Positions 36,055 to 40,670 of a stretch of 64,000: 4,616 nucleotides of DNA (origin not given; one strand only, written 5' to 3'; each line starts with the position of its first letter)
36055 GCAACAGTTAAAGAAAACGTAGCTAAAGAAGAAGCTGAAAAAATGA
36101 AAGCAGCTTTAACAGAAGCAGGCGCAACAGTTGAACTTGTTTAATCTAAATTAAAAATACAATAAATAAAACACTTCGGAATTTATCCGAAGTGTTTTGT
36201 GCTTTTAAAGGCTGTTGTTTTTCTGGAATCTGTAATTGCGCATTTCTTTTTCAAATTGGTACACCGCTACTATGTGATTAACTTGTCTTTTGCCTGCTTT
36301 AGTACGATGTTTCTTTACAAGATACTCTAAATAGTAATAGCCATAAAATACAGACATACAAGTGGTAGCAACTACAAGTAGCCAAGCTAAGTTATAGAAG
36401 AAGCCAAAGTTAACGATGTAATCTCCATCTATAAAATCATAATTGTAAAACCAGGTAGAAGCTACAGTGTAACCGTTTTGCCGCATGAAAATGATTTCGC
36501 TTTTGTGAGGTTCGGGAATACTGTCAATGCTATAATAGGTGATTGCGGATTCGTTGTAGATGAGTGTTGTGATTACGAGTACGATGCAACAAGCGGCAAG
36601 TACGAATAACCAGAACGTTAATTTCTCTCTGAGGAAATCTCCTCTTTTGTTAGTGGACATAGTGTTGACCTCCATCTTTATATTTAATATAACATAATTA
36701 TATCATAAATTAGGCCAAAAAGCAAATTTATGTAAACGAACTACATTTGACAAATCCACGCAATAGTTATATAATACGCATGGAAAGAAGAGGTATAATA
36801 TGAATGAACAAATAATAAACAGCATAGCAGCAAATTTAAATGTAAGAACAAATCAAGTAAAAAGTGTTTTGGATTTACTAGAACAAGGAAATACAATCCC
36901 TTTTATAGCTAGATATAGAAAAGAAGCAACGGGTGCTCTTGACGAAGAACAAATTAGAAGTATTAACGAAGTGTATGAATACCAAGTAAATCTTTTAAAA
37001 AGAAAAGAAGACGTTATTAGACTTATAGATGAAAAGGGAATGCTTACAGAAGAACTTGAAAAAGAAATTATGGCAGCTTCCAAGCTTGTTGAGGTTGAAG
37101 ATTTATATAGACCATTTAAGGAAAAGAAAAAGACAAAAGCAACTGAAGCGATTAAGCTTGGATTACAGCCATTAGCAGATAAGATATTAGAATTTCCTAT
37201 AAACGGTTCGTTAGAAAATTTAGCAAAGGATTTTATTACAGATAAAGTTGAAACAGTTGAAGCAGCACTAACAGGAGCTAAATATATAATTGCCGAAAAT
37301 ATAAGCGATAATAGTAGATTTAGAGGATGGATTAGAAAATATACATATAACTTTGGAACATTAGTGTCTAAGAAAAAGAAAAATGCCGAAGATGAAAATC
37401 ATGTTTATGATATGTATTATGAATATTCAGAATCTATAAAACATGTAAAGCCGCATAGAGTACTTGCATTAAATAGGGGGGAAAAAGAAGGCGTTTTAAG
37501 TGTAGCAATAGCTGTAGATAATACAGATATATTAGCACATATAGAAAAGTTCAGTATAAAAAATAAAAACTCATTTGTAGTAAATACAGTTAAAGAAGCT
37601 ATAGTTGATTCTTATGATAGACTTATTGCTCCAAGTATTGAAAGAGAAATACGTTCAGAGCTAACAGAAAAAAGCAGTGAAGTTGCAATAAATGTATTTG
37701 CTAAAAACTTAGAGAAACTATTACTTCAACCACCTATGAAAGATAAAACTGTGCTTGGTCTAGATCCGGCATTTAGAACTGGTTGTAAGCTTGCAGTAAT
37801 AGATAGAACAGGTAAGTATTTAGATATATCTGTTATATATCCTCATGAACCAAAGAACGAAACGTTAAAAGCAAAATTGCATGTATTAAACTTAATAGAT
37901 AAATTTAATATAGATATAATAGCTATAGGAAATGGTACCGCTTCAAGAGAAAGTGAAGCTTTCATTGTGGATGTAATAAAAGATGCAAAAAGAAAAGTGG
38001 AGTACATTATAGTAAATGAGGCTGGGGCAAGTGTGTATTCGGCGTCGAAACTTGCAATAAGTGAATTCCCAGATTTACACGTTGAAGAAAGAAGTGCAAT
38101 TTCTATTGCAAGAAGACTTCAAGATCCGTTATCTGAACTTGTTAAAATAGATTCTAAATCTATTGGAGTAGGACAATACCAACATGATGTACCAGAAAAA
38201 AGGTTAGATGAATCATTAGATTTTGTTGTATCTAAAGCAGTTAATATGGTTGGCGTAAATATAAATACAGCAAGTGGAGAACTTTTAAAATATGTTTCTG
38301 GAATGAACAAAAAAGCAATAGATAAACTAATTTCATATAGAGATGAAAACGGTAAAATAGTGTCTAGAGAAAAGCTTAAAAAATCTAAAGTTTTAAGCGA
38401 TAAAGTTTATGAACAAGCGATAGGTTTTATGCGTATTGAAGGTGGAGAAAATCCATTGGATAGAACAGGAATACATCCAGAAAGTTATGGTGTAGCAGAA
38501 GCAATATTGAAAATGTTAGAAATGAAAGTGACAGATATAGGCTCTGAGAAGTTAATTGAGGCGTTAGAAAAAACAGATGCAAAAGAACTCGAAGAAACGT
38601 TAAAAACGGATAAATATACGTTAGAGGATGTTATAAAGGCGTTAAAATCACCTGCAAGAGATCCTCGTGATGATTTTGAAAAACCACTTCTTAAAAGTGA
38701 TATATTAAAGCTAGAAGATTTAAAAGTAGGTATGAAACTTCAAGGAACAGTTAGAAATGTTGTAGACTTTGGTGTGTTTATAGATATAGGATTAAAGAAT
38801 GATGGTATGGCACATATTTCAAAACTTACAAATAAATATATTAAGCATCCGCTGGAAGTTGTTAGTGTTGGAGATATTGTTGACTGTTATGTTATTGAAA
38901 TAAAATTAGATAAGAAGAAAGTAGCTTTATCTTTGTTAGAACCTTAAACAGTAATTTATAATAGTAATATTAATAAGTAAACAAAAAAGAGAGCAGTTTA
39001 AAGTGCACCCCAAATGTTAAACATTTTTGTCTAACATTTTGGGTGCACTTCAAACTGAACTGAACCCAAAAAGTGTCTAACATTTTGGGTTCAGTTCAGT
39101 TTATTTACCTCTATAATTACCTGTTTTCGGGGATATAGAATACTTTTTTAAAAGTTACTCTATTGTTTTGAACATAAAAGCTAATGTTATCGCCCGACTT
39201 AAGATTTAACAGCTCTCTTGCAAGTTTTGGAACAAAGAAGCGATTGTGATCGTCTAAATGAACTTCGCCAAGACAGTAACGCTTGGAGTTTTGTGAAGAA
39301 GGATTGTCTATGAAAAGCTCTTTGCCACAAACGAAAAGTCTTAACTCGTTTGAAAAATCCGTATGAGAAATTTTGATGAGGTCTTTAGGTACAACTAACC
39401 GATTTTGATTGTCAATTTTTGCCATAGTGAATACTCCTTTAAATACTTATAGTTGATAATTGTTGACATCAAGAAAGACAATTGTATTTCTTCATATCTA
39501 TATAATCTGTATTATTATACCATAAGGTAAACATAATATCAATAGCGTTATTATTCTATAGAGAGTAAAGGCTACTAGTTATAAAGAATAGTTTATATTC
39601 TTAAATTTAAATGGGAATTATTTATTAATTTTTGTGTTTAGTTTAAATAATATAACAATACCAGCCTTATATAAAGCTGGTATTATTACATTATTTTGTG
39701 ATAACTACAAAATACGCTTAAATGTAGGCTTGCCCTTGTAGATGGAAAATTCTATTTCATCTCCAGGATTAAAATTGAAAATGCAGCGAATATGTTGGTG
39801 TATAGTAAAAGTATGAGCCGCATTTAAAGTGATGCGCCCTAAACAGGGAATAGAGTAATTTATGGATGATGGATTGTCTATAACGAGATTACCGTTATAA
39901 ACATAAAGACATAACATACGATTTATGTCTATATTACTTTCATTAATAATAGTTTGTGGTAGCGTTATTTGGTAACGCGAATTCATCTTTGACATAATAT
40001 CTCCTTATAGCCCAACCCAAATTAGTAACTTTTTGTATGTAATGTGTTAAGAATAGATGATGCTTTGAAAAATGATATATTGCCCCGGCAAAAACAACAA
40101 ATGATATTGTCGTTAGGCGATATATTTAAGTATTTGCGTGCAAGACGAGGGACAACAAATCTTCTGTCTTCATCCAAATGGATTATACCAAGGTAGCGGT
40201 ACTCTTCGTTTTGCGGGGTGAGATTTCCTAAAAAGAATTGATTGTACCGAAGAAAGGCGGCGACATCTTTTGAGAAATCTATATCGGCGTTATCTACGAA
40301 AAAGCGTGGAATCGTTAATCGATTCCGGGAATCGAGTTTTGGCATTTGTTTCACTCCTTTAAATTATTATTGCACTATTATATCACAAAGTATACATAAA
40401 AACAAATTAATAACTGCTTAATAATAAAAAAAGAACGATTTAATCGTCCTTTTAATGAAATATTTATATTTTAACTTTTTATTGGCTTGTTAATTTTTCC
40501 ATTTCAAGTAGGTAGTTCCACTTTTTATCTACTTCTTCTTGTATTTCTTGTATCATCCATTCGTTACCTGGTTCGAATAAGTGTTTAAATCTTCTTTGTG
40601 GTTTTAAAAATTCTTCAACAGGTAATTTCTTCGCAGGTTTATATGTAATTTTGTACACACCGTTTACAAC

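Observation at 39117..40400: Three tandem paralogous MraZ-like small proteins with double D-x-x-x-R half-domains, on their own promoter and away from any dcw cluster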

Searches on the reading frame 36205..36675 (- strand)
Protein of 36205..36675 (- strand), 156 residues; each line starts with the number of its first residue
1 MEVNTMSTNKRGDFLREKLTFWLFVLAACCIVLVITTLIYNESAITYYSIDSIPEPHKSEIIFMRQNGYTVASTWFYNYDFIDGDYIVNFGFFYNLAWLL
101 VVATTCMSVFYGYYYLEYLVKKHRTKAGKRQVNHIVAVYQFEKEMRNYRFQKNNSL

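Call 37: search_protein_families(library=pfam, proteins=[window:36205-36675:-], max_evalue=1)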
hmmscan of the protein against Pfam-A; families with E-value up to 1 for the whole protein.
window:36205-36675:- (156 aa): 2 families
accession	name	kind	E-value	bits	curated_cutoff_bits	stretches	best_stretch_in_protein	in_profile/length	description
PF17280.7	DUF5345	-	0.24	12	27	1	2-41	25-61/77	Family of unknown function (DUF5345)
PF23778.1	Phage_holin_2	-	0.53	11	32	0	97-129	1-31/92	Putative phage holin family 2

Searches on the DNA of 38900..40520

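Call 69: search_rna_families(source=window, start=38900, end=40520, threshold=evalue, max_evalue=1)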
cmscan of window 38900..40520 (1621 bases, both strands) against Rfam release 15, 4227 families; matches with E-value up to 1: 17.
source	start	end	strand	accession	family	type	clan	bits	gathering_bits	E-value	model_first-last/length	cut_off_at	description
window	39649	39754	-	RF04342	Plastid-psbA-1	Cis-reg;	CL00153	37.3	54.3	0.0096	1-114/114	no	Plastid-psbA-1 3UTR RNA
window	38993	39057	+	RF04246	MIR169_8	Gene; miRNA;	CL00098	29.6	107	0.0045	1-137/137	no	MIR169_8 microRNA precursor family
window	39001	39052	+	RF03318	mir-2208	Gene; miRNA;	-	28.4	70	0.0022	1-61/61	no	mir-2208 microRNA precursor family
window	39649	39696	+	RF04344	Plastid-psbA-3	Cis-reg;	CL00153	26.5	48.4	0.034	1-57/57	no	Plastid-psbA-3 3UTR RNA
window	39644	39695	-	RF03688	mir-3045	Gene; miRNA;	-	26.1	90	0.0091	1-75/75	no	mir-3045 microRNA precursor family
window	39675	39718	+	RF00207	K10_TLS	Cis-reg;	-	26.1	43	0.011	1-48/48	no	K10 transport/localisation element (TLS)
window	39052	39101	+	RF03867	mir-4081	Gene; miRNA;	-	26.1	70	0.034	1-51/51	no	mir-4081 microRNA precursor family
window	38994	39057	-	RF04258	mir-994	Gene; miRNA;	-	26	93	0.018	1-81/81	no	mir-994 microRNA precursor family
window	38997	39054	-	RF04128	MIR8562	Gene; miRNA;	-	26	211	0.032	1-242/242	no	MIR8562 microRNA precursor family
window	39645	39696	-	RF03716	mir-7131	Gene; miRNA;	-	25.9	74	0.016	15-68/84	no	mir-7131 microRNA precursor family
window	38998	39053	+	RF03722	MIR4378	Gene; miRNA;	-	22.6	90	0.34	1-91/91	no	MIR4378 microRNA precursor family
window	38987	39064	-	RF01418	HIV_POL-1_SL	Cis-reg;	-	21.6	54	0.29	1-113/113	no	HIV pol-1 stem loop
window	39052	39102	+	RF04071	MIR2863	Gene; miRNA;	CL00139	21.5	94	0.3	30-84/113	no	MIR2863 microRNA precursor family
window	39055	39099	+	RF03722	MIR4378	Gene; miRNA;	-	21.5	90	0.67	1-91/91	no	MIR4378 microRNA precursor family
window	39631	39713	+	RF03716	mir-7131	Gene; miRNA;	-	21.4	74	0.28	1-84/84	no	mir-7131 microRNA precursor family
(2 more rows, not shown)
